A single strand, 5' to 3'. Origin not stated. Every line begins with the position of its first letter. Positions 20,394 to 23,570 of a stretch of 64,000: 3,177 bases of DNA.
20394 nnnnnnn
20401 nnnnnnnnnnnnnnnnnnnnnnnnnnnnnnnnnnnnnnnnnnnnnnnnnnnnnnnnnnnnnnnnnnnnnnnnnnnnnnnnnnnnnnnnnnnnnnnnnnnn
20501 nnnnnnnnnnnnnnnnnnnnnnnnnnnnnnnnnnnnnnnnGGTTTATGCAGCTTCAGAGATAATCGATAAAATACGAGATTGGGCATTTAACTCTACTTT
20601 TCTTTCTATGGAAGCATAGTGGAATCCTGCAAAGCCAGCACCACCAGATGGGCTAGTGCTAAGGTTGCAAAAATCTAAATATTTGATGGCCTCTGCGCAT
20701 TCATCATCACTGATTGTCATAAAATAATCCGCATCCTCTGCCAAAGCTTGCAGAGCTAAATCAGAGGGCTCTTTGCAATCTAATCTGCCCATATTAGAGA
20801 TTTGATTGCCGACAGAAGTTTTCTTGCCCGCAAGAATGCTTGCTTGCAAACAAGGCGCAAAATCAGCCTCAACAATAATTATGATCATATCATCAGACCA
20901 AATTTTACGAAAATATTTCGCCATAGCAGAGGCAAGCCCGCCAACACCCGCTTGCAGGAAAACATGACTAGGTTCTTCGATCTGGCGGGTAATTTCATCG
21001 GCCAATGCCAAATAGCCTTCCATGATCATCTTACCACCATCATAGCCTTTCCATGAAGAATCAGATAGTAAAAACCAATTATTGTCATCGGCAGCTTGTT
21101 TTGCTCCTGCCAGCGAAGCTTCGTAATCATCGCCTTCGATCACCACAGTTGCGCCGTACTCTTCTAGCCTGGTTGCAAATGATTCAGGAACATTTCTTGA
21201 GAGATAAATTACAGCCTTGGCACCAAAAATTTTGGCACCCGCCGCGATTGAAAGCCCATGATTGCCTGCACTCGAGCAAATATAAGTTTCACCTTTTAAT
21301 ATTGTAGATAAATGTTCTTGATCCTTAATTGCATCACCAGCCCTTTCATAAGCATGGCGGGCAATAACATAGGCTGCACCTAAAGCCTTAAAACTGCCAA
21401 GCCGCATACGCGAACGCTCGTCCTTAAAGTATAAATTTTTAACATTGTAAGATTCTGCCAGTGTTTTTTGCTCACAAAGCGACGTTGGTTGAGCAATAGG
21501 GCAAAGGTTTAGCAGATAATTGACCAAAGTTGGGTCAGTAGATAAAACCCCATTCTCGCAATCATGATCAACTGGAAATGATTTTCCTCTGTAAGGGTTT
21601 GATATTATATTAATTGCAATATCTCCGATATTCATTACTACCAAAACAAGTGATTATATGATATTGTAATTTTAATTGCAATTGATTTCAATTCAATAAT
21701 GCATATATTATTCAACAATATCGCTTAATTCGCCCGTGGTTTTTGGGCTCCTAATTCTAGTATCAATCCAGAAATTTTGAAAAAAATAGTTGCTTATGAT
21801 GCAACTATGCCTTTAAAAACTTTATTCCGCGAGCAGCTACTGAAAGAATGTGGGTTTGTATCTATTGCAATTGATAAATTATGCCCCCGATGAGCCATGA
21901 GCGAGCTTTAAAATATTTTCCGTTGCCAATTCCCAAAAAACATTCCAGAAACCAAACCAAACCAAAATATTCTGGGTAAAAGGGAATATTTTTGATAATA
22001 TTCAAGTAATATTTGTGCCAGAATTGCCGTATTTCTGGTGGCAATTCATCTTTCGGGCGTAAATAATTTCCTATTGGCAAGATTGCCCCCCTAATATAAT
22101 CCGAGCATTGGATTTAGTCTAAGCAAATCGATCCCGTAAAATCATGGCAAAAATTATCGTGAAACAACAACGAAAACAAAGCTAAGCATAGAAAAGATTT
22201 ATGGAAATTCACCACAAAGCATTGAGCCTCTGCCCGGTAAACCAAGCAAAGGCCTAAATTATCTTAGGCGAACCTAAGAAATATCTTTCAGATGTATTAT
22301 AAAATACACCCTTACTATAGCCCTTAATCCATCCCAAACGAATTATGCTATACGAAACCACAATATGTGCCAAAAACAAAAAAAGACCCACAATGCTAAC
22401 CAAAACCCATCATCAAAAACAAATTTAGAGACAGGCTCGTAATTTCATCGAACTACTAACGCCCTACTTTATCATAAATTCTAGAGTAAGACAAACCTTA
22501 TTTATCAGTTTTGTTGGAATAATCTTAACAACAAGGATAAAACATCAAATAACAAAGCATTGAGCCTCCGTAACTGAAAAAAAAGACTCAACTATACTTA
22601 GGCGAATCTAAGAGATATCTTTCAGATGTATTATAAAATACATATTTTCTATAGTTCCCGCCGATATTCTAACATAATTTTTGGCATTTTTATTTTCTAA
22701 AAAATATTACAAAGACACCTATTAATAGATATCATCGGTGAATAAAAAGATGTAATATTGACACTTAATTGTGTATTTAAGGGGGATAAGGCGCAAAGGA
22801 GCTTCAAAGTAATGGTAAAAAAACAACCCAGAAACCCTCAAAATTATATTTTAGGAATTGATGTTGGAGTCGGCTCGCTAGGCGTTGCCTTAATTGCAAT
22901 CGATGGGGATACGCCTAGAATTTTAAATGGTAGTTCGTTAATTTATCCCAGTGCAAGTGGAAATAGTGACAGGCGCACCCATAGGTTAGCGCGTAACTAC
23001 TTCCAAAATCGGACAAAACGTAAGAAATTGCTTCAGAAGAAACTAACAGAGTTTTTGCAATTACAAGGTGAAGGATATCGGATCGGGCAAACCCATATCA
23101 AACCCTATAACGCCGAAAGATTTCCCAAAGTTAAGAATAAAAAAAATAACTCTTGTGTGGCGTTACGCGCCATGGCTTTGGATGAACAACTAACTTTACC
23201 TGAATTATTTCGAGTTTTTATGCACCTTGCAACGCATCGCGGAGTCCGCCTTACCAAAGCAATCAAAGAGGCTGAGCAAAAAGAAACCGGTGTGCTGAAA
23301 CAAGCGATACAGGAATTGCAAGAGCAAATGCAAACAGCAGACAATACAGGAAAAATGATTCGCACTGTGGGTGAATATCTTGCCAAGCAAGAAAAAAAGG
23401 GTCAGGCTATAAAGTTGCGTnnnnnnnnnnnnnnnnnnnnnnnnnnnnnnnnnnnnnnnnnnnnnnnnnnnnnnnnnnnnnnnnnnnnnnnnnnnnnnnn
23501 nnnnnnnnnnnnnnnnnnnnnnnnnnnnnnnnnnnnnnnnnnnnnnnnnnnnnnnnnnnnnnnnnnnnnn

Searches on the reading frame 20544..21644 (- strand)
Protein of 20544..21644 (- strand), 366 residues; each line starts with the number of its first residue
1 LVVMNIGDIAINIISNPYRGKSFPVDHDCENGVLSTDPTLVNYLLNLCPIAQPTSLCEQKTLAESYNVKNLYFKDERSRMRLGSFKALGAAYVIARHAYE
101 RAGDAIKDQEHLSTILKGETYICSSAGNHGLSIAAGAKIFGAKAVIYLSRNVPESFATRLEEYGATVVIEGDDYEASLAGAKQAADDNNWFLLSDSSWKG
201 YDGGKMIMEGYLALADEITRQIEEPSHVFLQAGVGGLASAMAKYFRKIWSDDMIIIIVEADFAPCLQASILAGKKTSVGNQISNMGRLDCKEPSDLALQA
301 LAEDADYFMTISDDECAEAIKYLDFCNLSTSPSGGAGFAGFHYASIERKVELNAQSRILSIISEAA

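Call 66: search_protein_families(library=ncbifam, proteins=[window:20544-21644:-])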
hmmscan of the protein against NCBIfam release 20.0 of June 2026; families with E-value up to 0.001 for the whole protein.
window:20544-21644:- (366 aa): 34 families (the best 25 are shown)
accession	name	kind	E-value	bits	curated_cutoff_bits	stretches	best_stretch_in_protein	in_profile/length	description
NF006058.0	PRK08206.1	equivalog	4.4e-77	259.3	276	1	43-365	34-382/402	diaminopropionate ammonia-lyase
TIGR03528.1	2_3_DAP_am_ly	equivalog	4.6e-49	167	532.25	1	49-323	37-328/396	diaminopropionate ammonia-lyase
TIGR01747.1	diampropi_NH3ly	subfamily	3.2e-45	154.5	274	1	52-319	21-305/376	diaminopropionate ammonia-lyase family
TIGR01127.1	ilvA_1Cterm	equivalog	4.6e-26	91.7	378.75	1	56-363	3-282/380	threonine ammonia-lyase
NF006390.0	PRK08639.1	equivalog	2.2e-22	79.6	421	1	48-341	20-294/418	threonine ammonia-lyase IlvA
TIGR01124.1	ilvA_2Cterm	equivalog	5.1e-22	78.1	411.3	1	111-347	58-289/499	threonine ammonia-lyase, biosynthetic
NF006674.0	PRK09224.1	subfamily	1.3e-21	76.9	577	1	111-351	66-301/508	threonine ammonia-lyase IlvA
NF006094.0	PRK08246.1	subfamily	2.1e-21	76.7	331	1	56-340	26-281/310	serine/threonine dehydratase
TIGR02079.1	THD1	equivalog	4.5e-20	71.8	440.55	1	48-345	11-290/410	threonine ammonia-lyase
NF002823.0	PRK02991.1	equivalog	9.6e-19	67.5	246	1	109-347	151-400/444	D-serine ammonia-lyase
NF005292.0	PRK06815.1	equivalog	3.6e-18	65.7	371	1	117-322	68-267/320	threonine/serine dehydratase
NF009130.0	PRK12483.1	subfamily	8.2e-18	64.3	801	1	111-345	78-307/521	threonine ammonia-lyase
NF004771.0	PRK06110.1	equivalog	7.1e-17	61.5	317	1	121-341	73-283/323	threonine dehydratase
NF005600.0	PRK07334.1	equivalog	1.6e-16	59.9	496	1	111-341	69-288/408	threonine ammonia-lyase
NF005680.0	PRK07476.1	equivalog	3.1e-16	59.3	413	1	52-283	22-229/326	hydroxyectoine utilization dehydratase EutB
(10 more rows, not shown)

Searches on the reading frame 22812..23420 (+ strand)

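Call 66: search_protein_families(library=ncbifam, proteins=[window:22812-23420:+])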
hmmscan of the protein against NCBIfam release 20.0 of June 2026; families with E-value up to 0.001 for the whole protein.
window:22812-23420:+ (203 aa): 1 family
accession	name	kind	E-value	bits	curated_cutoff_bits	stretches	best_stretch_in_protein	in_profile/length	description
TIGR01865.2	cas_Csn1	equivalog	2.8e-30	105.3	100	1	12-196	1-174/1070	type II CRISPR RNA-guided endonuclease Cas9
